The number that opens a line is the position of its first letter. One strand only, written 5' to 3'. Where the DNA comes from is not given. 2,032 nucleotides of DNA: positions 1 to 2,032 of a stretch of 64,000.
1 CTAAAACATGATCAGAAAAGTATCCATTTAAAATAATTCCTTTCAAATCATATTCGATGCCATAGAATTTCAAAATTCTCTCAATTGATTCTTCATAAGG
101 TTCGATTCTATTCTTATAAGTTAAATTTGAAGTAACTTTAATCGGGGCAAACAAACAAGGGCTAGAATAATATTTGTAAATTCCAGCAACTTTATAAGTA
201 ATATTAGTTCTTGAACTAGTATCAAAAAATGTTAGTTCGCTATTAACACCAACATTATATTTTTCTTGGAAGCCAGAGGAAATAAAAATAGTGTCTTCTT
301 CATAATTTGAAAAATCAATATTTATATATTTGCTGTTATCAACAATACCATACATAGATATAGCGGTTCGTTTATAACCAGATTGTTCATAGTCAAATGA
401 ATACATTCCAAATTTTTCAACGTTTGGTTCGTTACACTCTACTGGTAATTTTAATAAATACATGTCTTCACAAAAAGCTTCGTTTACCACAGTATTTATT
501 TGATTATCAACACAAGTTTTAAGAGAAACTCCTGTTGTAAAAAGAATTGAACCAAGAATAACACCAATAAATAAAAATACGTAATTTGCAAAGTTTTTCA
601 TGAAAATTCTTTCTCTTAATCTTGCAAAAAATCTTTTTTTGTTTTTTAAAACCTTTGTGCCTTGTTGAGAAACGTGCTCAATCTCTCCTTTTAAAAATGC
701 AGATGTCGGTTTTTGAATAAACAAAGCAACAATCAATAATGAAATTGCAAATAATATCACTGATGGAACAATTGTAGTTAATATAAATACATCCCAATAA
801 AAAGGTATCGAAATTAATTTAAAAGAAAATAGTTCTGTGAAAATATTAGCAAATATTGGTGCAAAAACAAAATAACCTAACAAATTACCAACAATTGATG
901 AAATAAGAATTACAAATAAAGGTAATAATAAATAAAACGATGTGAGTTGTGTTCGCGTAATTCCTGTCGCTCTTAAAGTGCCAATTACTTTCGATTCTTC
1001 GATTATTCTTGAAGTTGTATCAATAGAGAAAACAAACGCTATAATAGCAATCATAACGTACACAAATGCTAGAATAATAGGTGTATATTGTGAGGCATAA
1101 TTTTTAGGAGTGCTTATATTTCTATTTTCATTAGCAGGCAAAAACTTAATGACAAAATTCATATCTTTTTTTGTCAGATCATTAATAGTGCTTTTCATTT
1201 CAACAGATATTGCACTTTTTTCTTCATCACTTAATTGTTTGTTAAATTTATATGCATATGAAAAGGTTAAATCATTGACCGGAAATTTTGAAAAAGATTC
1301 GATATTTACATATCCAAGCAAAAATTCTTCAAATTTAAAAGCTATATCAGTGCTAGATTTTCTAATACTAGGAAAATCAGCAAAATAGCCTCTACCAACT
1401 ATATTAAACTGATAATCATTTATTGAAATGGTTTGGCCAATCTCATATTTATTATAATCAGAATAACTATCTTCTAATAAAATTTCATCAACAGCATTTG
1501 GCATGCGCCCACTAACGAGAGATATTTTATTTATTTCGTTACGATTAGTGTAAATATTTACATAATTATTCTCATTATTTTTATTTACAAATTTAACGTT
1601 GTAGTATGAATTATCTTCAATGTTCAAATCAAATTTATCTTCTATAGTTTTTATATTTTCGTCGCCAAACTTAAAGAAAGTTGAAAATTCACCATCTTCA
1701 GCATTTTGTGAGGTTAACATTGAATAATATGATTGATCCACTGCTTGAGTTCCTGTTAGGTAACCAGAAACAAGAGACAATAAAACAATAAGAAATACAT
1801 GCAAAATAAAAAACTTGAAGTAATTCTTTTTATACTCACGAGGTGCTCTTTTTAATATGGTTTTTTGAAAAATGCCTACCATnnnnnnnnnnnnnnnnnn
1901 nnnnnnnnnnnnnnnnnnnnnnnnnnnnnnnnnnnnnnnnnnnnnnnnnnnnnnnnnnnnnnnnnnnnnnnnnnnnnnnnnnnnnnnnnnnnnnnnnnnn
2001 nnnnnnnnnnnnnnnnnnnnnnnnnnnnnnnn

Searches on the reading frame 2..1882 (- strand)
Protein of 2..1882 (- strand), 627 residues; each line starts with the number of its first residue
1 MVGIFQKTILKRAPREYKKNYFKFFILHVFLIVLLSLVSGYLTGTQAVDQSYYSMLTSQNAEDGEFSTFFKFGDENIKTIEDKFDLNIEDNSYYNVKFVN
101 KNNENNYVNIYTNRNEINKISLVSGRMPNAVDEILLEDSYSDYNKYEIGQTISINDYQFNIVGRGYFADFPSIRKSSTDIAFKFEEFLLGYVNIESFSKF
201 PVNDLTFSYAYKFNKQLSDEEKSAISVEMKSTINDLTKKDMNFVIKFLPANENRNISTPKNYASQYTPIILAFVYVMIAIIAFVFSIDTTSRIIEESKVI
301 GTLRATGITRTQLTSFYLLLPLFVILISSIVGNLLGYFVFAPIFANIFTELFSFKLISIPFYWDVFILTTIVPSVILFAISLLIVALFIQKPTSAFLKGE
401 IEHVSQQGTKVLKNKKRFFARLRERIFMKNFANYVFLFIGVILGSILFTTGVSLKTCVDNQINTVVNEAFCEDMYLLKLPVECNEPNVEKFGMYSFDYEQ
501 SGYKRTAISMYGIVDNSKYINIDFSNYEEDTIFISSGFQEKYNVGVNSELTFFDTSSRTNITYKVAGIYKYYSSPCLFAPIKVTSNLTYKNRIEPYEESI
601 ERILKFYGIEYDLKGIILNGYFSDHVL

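Call 7: search_protein_families(library=pfam, proteins=[window:2-1882:-])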
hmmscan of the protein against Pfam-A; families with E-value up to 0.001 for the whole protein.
window:2-1882:- (627 aa): 2 families
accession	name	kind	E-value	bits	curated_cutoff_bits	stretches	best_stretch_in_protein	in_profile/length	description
PF02687.27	FtsX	-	5.5e-11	43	25.5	1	272-387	2-110/120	FtsX-like permease C-terminal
PF12704.14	MacB_PCD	-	0.0006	20.6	27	0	31-167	15-154/207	MacB-like periplasmic core domain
